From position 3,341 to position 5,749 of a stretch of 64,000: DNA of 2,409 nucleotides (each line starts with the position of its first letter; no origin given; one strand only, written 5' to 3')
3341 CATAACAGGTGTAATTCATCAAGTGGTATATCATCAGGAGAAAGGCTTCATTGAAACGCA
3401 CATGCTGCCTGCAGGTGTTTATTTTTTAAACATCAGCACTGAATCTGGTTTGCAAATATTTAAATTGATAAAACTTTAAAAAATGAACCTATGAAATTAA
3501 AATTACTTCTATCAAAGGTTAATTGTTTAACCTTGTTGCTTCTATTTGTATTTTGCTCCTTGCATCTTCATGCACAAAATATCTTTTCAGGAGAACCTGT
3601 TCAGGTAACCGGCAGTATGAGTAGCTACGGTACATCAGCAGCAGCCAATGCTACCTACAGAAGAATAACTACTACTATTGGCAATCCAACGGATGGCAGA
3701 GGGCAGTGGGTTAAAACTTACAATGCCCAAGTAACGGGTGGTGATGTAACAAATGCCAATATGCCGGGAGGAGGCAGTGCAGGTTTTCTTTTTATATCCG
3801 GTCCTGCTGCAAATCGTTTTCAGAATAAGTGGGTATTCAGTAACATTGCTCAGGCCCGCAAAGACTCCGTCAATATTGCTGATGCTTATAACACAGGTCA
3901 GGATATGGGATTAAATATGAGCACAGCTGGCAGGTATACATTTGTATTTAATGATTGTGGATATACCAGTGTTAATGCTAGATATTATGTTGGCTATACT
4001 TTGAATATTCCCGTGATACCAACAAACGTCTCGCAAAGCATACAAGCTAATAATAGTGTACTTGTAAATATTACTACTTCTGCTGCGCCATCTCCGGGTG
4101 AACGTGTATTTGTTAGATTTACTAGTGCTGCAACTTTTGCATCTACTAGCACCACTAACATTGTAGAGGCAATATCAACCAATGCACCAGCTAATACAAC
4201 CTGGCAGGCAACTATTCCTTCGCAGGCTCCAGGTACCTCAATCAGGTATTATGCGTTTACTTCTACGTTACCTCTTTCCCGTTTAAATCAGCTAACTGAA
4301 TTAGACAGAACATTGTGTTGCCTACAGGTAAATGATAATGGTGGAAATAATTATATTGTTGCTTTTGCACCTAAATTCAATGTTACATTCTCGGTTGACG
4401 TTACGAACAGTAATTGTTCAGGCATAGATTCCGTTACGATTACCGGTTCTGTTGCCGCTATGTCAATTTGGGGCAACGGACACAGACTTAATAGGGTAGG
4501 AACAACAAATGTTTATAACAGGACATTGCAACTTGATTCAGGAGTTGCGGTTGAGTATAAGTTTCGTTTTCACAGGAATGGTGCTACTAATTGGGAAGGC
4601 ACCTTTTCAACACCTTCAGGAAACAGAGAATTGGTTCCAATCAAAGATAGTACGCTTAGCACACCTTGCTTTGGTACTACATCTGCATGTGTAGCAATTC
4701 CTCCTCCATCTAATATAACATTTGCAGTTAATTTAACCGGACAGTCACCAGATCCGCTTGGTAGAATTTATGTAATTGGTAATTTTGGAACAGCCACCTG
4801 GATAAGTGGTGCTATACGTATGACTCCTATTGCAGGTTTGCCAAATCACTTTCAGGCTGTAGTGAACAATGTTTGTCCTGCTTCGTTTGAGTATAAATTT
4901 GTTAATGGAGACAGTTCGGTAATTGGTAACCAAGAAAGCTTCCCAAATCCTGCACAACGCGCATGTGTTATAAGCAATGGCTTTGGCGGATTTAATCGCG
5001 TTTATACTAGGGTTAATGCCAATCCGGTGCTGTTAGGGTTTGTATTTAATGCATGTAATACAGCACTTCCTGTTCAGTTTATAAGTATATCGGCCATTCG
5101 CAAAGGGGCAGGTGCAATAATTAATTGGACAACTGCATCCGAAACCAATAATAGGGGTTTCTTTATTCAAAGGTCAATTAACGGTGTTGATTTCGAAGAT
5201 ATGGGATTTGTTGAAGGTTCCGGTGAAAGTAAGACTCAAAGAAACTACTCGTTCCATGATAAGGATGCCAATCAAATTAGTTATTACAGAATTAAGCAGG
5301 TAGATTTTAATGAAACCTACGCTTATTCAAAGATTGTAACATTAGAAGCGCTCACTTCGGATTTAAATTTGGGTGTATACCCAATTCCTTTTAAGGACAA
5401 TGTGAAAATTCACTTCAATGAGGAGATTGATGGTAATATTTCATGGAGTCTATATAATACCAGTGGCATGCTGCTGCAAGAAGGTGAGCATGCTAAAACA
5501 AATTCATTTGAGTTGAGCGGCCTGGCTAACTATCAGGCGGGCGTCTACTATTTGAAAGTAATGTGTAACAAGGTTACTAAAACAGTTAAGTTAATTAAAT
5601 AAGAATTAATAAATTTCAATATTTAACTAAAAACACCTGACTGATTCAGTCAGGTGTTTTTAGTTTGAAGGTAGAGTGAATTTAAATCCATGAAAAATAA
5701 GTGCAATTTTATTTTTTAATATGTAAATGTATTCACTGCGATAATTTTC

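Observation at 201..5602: Tandem paralogous T9SS cargo genes sharing a novel N-terminal domain plus CBM20-like modules; a third T9SS gene ends just upstream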

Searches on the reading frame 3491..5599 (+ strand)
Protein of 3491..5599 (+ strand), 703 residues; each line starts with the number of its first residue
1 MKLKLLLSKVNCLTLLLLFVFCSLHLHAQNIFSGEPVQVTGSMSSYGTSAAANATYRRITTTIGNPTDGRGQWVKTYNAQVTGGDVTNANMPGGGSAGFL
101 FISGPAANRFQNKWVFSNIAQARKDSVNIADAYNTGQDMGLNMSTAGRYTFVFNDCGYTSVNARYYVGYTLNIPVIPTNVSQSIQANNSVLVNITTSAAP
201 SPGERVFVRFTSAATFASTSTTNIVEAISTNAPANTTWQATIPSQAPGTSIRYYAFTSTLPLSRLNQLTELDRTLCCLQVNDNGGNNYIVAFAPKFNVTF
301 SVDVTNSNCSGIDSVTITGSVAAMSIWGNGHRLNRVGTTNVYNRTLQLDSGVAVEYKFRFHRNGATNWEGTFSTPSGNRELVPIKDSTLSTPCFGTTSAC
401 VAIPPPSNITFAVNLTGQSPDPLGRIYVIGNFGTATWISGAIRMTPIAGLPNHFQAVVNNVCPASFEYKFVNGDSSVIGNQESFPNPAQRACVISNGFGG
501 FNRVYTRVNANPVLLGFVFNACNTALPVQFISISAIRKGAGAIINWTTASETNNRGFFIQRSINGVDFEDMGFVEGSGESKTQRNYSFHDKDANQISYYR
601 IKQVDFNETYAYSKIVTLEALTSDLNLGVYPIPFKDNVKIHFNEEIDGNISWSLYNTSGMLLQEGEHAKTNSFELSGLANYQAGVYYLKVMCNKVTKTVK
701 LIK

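Call 3: search_protein_families(library=pfam, proteins=[window:3491-5599:+], max_evalue=1)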
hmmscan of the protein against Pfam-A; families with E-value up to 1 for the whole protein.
window:3491-5599:+ (703 aa): 2 families
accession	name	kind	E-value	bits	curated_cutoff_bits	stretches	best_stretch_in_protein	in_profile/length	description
PF18962.6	Por_Secre_tail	-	5.3e-09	36.7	27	1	629-702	1-74/75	Secretion system C-terminal sorting domain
PF00686.25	CBM_20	-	2.6e-06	27.6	23.3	1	296-370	2-79/97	Starch binding domain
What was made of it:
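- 4370..4690 (+): ORF2 CBM20 module (aa 294-400). Pfam CBM_20 27.6 bits (call 3).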

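Call 4: search_protein_families(library=ncbifam, proteins=[window:3491-5599:+], max_evalue=1)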
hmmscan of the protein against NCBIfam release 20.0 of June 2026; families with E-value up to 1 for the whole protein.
window:3491-5599:+ (703 aa): 1 family
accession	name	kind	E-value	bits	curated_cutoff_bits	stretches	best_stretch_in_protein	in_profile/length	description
TIGR04183.1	Por_Secre_tail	domain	2e-11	43.7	23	1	629-703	1-71/72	T9SS type A sorting domain-containing protein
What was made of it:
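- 5375..5599 (+): ORF2 T9SS type A C-terminal sorting domain (aa 629-703). Por_Secre_tail 36.7 bits; TIGR04183 43.7 bits (calls 3, 4).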

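Call 8: search_solved_structures(query=window:3491-5599:+, max_evalue=1, show_alignments=2)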
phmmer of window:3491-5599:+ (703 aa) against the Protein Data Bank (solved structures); distinct sequences matched with E-value up to 1: 2.
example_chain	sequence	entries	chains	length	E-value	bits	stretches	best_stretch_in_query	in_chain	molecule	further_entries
9whd_A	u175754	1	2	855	0.026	16.1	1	614-703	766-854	GH167 glycoside hydrolase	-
5x5s_A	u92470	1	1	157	0.28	12.6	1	411-499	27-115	Amylase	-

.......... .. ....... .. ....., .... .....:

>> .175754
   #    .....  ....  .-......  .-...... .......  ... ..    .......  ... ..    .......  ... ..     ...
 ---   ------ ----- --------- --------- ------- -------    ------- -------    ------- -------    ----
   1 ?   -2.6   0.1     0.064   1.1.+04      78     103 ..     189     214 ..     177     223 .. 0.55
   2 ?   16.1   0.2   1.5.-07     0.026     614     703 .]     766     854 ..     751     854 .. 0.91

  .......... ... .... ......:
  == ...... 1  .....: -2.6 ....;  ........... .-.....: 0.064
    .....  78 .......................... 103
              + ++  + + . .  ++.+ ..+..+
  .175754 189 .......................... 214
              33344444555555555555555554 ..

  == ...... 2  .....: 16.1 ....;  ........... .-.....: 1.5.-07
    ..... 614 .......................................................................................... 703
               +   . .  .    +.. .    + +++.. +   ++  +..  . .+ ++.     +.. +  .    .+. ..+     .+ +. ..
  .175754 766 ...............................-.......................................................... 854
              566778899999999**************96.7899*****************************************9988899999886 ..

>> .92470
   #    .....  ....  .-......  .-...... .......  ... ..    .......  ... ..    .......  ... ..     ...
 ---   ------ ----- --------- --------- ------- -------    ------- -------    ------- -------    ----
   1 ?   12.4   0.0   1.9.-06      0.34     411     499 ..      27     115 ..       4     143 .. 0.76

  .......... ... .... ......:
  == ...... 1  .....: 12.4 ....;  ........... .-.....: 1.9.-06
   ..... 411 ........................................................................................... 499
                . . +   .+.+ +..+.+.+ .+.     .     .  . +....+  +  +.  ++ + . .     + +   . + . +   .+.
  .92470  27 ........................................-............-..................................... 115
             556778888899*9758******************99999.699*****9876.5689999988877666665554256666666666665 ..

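Call 17: find_encoding_contigs(protein=window:3491-5599:+, flank=10000, max_places=4)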
Protein window:3491-5599:+ (703 aa): 17 contigs read that carry it; 3 places shown.
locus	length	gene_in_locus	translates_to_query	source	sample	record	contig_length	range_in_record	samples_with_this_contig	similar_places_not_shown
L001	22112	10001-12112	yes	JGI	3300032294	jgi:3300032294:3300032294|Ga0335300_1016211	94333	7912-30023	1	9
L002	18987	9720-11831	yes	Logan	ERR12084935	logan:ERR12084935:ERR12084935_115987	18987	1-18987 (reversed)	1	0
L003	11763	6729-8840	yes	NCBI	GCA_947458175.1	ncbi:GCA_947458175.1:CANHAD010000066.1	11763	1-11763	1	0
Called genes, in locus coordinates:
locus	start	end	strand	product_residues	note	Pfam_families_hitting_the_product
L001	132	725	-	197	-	-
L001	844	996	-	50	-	-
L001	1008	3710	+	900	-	PF00128:Alpha-amylase, PF03423:CBM_25 (weak), PF16760:CBM53, PF13205:Big_5, PF18962:Por_Secre_tail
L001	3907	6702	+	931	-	PF02922:CBM_48 (faint), PF00128:Alpha-amylase, PF18962:Por_Secre_tail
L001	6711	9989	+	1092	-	PF00686:CBM_20 (faint), PF19408:PKD_6 (faint), PF18962:Por_Secre_tail (weak)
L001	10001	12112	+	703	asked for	PF00686:CBM_20 (faint), PF18962:Por_Secre_tail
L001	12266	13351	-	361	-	-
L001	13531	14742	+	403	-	PF11013:DUF2851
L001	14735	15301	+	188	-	-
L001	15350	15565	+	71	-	PF04024:PspC (weak)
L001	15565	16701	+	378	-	PF00512:HisKA, PF02518:HATPase_c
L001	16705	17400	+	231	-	PF00072:Response_reg, PF00486:Trans_reg_C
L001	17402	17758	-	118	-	PF00355:Rieske, PF13806:Rieske_2 (weak), PF22543:Rieske_4 (faint)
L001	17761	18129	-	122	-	-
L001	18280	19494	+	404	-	PF00162:PGK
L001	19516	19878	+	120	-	-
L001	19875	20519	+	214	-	PF02230:Abhydrolase_2 (weak), PF12146:Hydrolase_4 (faint), PF03959:FSH1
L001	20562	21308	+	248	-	PF00106:adh_short, PF08659:KR, PF23441:SDR (faint), PF13561:adh_short_C2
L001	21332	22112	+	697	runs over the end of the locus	-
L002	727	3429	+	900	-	PF00128:Alpha-amylase, PF03423:CBM_25 (weak), PF16760:CBM53, PF13205:Big_5, PF18962:Por_Secre_tail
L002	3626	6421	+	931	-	PF02922:CBM_48 (faint), PF00128:Alpha-amylase, PF18962:Por_Secre_tail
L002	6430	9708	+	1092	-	PF00686:CBM_20 (faint), PF19408:PKD_6 (faint), PF18962:Por_Secre_tail (weak)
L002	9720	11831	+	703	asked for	PF00686:CBM_20 (faint), PF18962:Por_Secre_tail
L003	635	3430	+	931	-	PF02922:CBM_48 (faint), PF00128:Alpha-amylase, PF18962:Por_Secre_tail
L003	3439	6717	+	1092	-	PF00686:CBM_20 (faint), PF19408:PKD_6 (faint), PF18962:Por_Secre_tail (weak)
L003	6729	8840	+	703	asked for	PF00686:CBM_20 (faint), PF18962:Por_Secre_tail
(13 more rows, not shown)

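Call 20: search_protein_families(library=pfam, proteins=[L001:1008-3707:+, L001:3907-6699:+], max_evalue=10)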
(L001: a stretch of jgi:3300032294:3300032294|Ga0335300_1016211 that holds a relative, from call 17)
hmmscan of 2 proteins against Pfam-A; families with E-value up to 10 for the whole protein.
L001:1008-3707:+ (900 aa): 9 families
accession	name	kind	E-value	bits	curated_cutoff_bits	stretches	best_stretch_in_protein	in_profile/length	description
PF00128.31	Alpha-amylase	-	1.2e-42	147.1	22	1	30-449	1-358/446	Alpha amylase, catalytic domain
PF13205.12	Big_5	-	6.3e-12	46.6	23.6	1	704-812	1-105/105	Bacterial Ig-like domain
PF16760.10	CBM53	-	4.6e-08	33.7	27.6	1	622-675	2-57/57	Starch/carbohydrate-binding module (family 53)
PF18962.6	Por_Secre_tail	-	9.2e-08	32.7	27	1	829-885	2-62/75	Secretion system C-terminal sorting domain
PF03423.18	CBM_25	-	1.7e-06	28.7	27.3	1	618-700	3-85/106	Carbohydrate binding domain (family 25)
PF22184.2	CBM_56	-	0.0018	18.9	27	1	613-676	3-63/75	Carbohydrate binding module family 56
PF18612.7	Bac_A_amyl_C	-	0.0022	18.1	25.9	1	546-573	39-66/69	Bacterial Alpha amylase C-terminal domain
PF14701.12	hDGE_amylase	-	0.075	12.6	27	1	70-152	17-104/439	Glycogen debranching enzyme, glucanotransferase domain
PF03370.18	CBM_21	-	1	10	28.9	1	633-695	34-111/113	Carbohydrate/starch-binding module (family 21)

L001:3907-6699:+ (931 aa): 7 families
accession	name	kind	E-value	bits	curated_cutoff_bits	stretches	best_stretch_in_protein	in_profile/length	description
PF00128.31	Alpha-amylase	-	1.2e-23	84.5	22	1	399-714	16-358/446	Alpha amylase, catalytic domain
PF18962.6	Por_Secre_tail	-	1.7e-11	44.7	27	1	859-929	1-75/75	Secretion system C-terminal sorting domain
PF02922.24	CBM_48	-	1e-05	26.2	22.4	1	250-328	3-83/83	Carbohydrate-binding module 48 (Isoamylase N-terminal domain)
PF16328.11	DUF4961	-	6.8e-05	22.6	27.1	1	20-131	181-281/283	Domain of unknown function (DUF4961)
PF18304.6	SabA_adhesion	-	0.02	14.6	27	1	675-761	42-126/299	SabA N-terminal extracellular adhesion domain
PF16561.11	AMPK1_CBM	-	0.071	13.8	26.8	1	270-319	13-56/85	Glycogen recognition site of AMP-activated protein kinase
PF17957.7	Big_7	-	0.11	13.6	24.1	1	153-201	4-56/70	Bacterial Ig domain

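Call 87: search_solved_structures(query=L001:1008-3707:+, max_evalue=1e-10)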
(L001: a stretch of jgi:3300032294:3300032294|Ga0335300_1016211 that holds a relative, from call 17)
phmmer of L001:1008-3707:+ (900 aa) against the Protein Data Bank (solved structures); distinct sequences matched with E-value up to 1e-10: 170 (the best 60 are shown).
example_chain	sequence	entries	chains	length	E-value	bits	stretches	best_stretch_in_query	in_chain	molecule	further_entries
6wni_A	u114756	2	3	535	9.2e-36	126.2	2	21-152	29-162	Cyclomaltodextrin glucanotransferase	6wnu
4e2o_A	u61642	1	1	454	1.3e-29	105.9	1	23-152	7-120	Alpha-amylase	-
1uks_A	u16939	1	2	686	5.8e-29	103.7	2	254-580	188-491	Cyclomaltodextrin glucanotransferase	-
1i75_A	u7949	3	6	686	1.7e-28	102.2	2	23-152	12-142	CYCLODEXTRIN GLUCANOTRANSFERASE | Cyclomaltodextrin glucanotransferase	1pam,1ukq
5a2b_A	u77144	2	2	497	1.8e-28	102.1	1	24-152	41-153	ANOXYBACILLUS ALPHA-AMYLASE | ALPHA-AMYLASE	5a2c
5a2a_A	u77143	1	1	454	2.1e-28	101.9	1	24-152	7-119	APO FORM OF ANOXYBACILLUS ALPHA-AMYLASES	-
1cyg_A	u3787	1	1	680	3.9e-28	101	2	25-152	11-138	CYCLODEXTRIN GLUCANOTRANSFERASE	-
1v3k_A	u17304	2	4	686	6.3e-28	100.3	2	23-152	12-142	Cyclomaltodextrin glucanotransferase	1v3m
1v3j_A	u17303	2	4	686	7.6e-28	100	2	23-152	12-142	Cyclomaltodextrin glucanotransferase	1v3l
1ukt_A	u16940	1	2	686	1.6e-27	99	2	230-580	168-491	Cyclomaltodextrin glucanotransferase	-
1d7f_A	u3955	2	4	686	1.8e-27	98.8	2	23-152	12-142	CYCLODEXTRIN GLUCANOTRANSFERASE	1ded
1tcm_A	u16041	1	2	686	2.3e-27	98.5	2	23-152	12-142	CYCLODEXTRIN GLYCOSYLTRANSFERASE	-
1cgw_A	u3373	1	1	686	2.5e-27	98.3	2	226-568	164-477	CYCLOMALTODEXTRIN GLUCANOTRANSFERASE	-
1kck_A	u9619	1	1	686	1.2e-26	96.1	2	23-152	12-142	CYCLODEXTRIN GLYCOSYLTRANSFERASE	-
1cgx_A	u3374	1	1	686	1.8e-26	95.5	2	23-151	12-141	CYCLOMALTODEXTRIN GLUCANOTRANSFERASE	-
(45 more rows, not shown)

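Call 88: search_solved_structures(query=L001:3907-6699:+, max_evalue=0.00001)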
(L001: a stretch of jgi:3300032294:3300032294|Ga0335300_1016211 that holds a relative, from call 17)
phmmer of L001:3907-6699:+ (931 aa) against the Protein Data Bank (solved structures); distinct sequences matched with E-value up to 0.00001: 171 (the best 60 are shown).
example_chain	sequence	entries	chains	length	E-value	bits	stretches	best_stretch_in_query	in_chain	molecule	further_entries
8xx9_A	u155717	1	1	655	3.5e-174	584.5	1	241-835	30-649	alpha-amylase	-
8xxa_A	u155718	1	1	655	4.1e-173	581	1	241-835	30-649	alpha-amylase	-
8dge_A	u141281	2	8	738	5e-100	339.1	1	268-809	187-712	Alpha amylase, catalytic domain protein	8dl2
8dl1_A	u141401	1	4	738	1.3e-99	337.8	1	268-809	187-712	Alpha amylase, catalytic domain protein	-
3m07_A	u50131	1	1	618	1.3e-28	102.8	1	354-549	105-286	Putative alpha amylase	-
1eha_A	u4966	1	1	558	4.2e-24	87.9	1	364-550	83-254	GLYCOSYLTREHALOSE TREHALOHYDROLASE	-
3vgg_A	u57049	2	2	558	4.3e-24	87.9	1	364-550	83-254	Malto-oligosyltrehalose trehalohydrolase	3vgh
1eh9_A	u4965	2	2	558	4.3e-24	87.9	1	364-550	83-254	GLYCOSYLTREHALOSE TREHALOHYDROLASE | Malto-oligosyltrehalose trehalohydrolase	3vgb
3vgd_A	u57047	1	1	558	1.2e-23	86.3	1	364-549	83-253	Malto-oligosyltrehalose trehalohydrolase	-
3vge_A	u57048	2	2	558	1.8e-23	85.8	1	364-548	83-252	Malto-oligosyltrehalose trehalohydrolase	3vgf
7p43_A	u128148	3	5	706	2.5e-19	72.1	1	260-595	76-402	1,4-alpha-glucan-branching enzyme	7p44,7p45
9u77_A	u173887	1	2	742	4e-19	71.4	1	259-613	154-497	1,4-alpha-glucan branching enzyme GlgB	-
2bhu_A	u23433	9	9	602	1.4e-17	66.3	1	370-554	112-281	MALTOOLIGOSYLTREHALOSE TREHALOHYDROLASE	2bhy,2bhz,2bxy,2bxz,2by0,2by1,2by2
9j60_A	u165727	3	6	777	3.4e-17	65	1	332-561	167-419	Isoamylase 1, chloroplastic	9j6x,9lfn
9xvi_A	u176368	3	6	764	7.6e-17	63.9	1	330-563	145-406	Isoamylase 1, chloroplastic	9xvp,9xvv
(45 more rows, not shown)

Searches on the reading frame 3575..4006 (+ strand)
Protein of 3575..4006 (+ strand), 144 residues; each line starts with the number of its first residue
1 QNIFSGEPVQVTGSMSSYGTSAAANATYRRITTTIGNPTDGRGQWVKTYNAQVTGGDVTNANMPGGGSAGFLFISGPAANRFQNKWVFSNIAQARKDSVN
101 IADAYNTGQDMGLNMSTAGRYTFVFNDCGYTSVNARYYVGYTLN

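Call 20: search_protein_families(library=pfam, proteins=[window:3575-4006:+], max_evalue=10)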
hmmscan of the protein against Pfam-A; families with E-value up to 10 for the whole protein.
seq(144 aa): 1 family
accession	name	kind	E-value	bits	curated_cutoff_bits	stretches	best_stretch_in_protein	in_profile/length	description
PF01356.24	A_amylase_inhib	-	0.15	12.6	25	1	117-137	12-33/68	Alpha amylase inhibitor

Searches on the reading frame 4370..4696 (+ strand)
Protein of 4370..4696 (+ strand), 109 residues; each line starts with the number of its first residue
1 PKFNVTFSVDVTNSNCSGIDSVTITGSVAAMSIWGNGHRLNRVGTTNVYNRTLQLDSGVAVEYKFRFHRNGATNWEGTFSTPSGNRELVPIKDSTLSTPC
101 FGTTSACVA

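Call 50: search_solved_structures(query=A3, max_evalue=1, show_alignments=3)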
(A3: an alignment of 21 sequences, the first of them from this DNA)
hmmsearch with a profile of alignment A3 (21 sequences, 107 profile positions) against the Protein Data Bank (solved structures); distinct sequences matched with E-value up to 1: 52.
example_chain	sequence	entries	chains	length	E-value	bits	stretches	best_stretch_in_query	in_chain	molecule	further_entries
2vn4_A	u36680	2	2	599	1.8e-05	27.9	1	20-80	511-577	GLUCOAMYLASE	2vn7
8x8k_A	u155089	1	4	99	2e-05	27.7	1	6-77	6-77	Starch-binding domain-containing protein 1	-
7czj_A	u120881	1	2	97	0.0013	22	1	16-72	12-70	Glucan 1,4-alpha-maltotetraohydrolase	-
1cyg_A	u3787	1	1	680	0.0021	21.3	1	6-79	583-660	CYCLODEXTRIN GLUCANOTRANSFERASE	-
1a47_A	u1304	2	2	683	0.0032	20.7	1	11-79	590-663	CYCLODEXTRIN GLYCOSYLTRANSFERASE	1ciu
3bmv_A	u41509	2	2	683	0.0033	20.6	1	11-79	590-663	Cyclomaltodextrin glucanotransferase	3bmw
1ac0_A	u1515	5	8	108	0.0086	19.3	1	17-85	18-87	GLUCOAMYLASE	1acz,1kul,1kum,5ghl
4cgt_A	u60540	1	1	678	0.016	18.4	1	7-80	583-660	CYCLODEXTRIN GLYCOSYLTRANSFERASE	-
6cgt_A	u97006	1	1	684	0.016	18.4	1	7-80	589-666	CYCLODEXTRIN GLYCOSYLTRANSFERASE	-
1cgu_A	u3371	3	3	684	0.016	18.4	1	7-80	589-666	CYCLODEXTRIN GLYCOSYL-TRANSFERASE | CYCLODEXTRIN GLYCOSYLTRANSFERASE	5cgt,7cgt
1cgt_A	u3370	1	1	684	0.016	18.4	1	7-80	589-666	CYCLODEXTRIN GLYCOSYL-TRANSFERASE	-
3cgt_A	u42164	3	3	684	0.016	18.4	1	7-80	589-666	CYCLODEXTRIN GLYCOSYLTRANSFERASE | PROTEIN (CYCLODEXTRIN-GLYCOSYLTRANSFERASE)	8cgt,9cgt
1d7f_A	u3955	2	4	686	0.019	18.2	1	6-80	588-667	CYCLODEXTRIN GLUCANOTRANSFERASE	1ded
1v3k_A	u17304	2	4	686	0.02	18.1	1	6-80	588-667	Cyclomaltodextrin glucanotransferase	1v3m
1uks_A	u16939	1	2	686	0.02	18.1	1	6-80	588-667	Cyclomaltodextrin glucanotransferase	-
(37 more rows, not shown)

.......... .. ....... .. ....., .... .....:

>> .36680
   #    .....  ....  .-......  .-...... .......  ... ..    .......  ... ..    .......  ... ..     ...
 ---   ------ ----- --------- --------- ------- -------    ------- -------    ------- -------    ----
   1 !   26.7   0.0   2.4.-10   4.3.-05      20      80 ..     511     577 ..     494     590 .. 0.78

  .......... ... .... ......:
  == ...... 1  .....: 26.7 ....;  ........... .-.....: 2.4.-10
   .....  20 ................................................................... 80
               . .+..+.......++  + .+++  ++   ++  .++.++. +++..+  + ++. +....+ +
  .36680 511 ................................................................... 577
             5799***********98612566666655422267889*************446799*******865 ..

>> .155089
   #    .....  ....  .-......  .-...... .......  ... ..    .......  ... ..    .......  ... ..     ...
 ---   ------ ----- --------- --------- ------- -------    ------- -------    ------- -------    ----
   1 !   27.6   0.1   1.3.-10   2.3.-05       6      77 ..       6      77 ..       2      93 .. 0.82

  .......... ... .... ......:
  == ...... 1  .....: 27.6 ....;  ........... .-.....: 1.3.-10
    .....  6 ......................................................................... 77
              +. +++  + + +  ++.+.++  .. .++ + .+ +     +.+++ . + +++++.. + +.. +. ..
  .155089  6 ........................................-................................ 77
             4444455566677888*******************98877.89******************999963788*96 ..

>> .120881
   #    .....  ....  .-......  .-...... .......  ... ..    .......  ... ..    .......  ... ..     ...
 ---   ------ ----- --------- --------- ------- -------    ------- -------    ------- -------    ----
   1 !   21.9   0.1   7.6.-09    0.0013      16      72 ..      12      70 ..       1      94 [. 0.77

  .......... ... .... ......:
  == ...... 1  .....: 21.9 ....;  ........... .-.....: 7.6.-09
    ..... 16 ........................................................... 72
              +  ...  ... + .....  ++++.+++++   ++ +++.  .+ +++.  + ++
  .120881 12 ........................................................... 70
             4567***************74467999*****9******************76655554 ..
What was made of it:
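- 4370..4690 (+): Profile hits to solved CBM20s (call 50).
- On CBM20 (Pfam PF00686): Profile A3 hits solved CBM20s at E 1.8e-5 to 3e-3 (call 50). HMMER aligns LGNW, YKF and TWES with the same motifs of H. jecorina glucoamylase (call 50).
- A profile of the CBM20 modules hits solved CBM20s: H. jecorina glucoamylase 1.8e-5, Stbd1 2e-5, CGTases (call 50).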
